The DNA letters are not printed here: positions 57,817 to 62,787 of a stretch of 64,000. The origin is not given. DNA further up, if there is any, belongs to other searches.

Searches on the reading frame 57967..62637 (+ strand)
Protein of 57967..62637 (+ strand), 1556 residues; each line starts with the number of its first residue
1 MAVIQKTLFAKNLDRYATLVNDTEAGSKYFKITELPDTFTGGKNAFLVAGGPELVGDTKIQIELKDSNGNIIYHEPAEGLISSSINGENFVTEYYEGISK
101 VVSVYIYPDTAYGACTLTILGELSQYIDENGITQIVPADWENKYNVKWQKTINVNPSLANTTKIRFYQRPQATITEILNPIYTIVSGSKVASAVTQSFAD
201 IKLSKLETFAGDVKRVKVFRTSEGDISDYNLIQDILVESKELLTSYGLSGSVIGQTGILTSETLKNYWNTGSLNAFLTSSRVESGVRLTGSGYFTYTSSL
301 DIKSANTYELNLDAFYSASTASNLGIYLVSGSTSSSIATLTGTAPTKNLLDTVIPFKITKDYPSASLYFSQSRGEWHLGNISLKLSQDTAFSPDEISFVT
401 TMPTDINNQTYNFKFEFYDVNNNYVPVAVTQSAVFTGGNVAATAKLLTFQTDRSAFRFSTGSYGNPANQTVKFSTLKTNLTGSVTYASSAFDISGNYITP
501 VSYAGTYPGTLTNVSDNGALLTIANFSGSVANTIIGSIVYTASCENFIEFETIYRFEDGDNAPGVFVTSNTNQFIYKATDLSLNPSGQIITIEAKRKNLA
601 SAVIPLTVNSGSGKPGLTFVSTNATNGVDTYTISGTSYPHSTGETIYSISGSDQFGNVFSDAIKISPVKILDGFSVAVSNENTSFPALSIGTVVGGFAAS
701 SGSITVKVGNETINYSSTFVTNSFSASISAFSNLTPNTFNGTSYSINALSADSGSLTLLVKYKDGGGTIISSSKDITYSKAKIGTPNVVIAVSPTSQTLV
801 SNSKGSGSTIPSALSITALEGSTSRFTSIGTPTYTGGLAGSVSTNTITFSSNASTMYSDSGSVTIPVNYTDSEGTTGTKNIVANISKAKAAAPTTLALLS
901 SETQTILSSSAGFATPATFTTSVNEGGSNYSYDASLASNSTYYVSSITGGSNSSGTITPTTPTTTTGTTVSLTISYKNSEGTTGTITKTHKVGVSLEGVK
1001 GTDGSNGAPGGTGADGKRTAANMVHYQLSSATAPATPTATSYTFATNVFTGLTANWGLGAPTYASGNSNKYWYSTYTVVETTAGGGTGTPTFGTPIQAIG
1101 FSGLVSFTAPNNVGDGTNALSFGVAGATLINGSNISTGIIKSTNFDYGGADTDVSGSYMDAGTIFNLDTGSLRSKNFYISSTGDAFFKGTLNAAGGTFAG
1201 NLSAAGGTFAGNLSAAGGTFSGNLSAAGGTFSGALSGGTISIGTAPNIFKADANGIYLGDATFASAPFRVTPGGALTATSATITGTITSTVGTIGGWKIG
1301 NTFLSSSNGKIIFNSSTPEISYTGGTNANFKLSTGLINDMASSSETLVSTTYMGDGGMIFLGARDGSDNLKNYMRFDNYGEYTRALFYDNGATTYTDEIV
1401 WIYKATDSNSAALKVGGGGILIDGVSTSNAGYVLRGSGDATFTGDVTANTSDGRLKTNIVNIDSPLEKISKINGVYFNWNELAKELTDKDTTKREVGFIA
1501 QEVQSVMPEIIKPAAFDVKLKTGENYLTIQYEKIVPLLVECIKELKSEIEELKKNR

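Call 22: search_protein_families(library=phrogs, proteins=[window:57967-62637:+], max_evalue=0.001)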
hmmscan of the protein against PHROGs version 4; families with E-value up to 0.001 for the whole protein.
window:57967-62637:+ (1556 aa): 12 families
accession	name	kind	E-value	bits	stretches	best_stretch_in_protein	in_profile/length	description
phrog_5668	-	tail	1.8e-31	109.9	1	1285-1555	1291-1557/1567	tail fiber protein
phrog_8215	-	tail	1e-29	104.6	1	1042-1555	507-995/1000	baseplate wedge initiator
phrog_1699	-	tail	1.5e-21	77.7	1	1381-1554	839-989/1000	long tail fiber protein distal subunit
phrog_1980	-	tail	8.2e-20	72.5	1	1163-1555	169-429/449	tail fiber protein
phrog_14572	-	tail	2.4e-18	67.4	1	1376-1554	307-468/484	tail fiber protein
phrog_5481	-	tail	2.5e-17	63.7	1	1410-1554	884-1017/1043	tail fiber protein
phrog_5667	-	tail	1.9e-15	57.6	1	1230-1554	480-784/786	long tail fiber protein distal subunit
phrog_11011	-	tail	1.3e-12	47.4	1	946-1555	749-1276/1291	long tail fiber protein distal subunit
phrog_28992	-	unknown function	4.1e-12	46.9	1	1440-1548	234-328/343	-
phrog_33119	-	tail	4.5e-12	46.4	1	1426-1553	524-631/643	long tail fiber protein distal subunit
phrog_7841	-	unknown function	1.2e-09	38.7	1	1436-1554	383-486/489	-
phrog_38743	-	unknown function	3.5e-06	27.8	1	1527-1554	14-41/51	-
